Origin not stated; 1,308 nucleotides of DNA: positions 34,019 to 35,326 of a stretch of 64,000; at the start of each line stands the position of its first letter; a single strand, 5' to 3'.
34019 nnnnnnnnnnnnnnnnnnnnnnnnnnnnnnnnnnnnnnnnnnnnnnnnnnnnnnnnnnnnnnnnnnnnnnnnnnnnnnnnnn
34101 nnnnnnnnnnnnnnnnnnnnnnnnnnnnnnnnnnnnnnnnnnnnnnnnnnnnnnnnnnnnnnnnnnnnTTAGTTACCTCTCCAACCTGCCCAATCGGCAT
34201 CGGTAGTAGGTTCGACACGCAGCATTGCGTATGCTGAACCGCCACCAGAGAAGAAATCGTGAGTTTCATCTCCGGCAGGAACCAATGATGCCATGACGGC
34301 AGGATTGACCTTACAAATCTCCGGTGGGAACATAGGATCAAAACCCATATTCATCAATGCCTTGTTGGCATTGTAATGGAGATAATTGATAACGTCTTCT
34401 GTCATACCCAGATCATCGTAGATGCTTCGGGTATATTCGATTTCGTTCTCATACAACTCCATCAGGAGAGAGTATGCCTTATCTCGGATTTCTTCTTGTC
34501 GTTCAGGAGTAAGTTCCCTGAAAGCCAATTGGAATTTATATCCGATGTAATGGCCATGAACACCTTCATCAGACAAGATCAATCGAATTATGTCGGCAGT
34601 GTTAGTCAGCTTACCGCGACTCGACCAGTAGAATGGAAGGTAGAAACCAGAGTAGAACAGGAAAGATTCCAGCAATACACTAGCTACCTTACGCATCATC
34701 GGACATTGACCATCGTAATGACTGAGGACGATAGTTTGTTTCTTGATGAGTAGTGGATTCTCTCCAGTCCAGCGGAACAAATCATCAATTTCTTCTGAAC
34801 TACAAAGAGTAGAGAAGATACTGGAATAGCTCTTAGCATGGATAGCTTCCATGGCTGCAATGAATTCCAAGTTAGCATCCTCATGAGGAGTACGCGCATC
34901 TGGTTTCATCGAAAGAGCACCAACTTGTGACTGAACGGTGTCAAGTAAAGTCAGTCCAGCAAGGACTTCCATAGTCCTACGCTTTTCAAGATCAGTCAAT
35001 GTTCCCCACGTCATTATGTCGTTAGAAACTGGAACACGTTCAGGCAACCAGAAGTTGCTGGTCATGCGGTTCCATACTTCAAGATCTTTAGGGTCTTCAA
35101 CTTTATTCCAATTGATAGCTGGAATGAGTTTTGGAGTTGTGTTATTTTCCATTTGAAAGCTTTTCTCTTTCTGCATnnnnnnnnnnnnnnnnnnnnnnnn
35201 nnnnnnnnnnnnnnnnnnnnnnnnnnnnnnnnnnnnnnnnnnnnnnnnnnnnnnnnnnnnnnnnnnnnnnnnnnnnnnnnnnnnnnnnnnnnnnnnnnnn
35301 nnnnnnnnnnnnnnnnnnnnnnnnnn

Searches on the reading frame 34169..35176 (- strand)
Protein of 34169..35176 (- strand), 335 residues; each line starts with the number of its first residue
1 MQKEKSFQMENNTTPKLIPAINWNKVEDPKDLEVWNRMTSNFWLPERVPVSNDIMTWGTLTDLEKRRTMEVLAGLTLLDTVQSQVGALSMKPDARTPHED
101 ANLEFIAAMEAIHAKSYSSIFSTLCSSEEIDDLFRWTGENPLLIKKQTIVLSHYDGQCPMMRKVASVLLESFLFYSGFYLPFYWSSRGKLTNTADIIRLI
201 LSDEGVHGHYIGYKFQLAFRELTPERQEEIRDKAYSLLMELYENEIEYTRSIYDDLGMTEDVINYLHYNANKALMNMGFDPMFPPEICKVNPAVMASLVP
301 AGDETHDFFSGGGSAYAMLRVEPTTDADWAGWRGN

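Call 19: search_protein_families(library=phrogs, proteins=[window:34169-35176:-], max_evalue=0.00001)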
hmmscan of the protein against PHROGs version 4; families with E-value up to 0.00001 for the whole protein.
window:34169-35176:- (335 aa): 6 families
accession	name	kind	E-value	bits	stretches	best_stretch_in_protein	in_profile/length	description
phrog_86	-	DNA, RNA and nucleotide metabolism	6.3e-82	276.9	1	20-332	68-401/504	ribonucleoside diphosphate reductase small subunit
phrog_24856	-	DNA, RNA and nucleotide metabolism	1.9e-58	198.5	1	17-201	4-195/195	ribonucleotide reductase class Ia beta subunit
phrog_9465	-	DNA, RNA and nucleotide metabolism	1.3e-26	93.9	1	128-206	2-80/81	ribonucleoside diphosphate reductase small subunit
phrog_9530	-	DNA, RNA and nucleotide metabolism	3.7e-24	86.2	1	16-113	5-102/108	ribonucleotide reductase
phrog_7909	-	DNA, RNA and nucleotide metabolism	3e-22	79.6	1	246-330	1-84/92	ribonucleoside-diphosphate reductase beta subunit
phrog_10582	-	DNA, RNA and nucleotide metabolism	1e-08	35.7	1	35-124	41-130/255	ribonucleotide reductase class Ia beta subunit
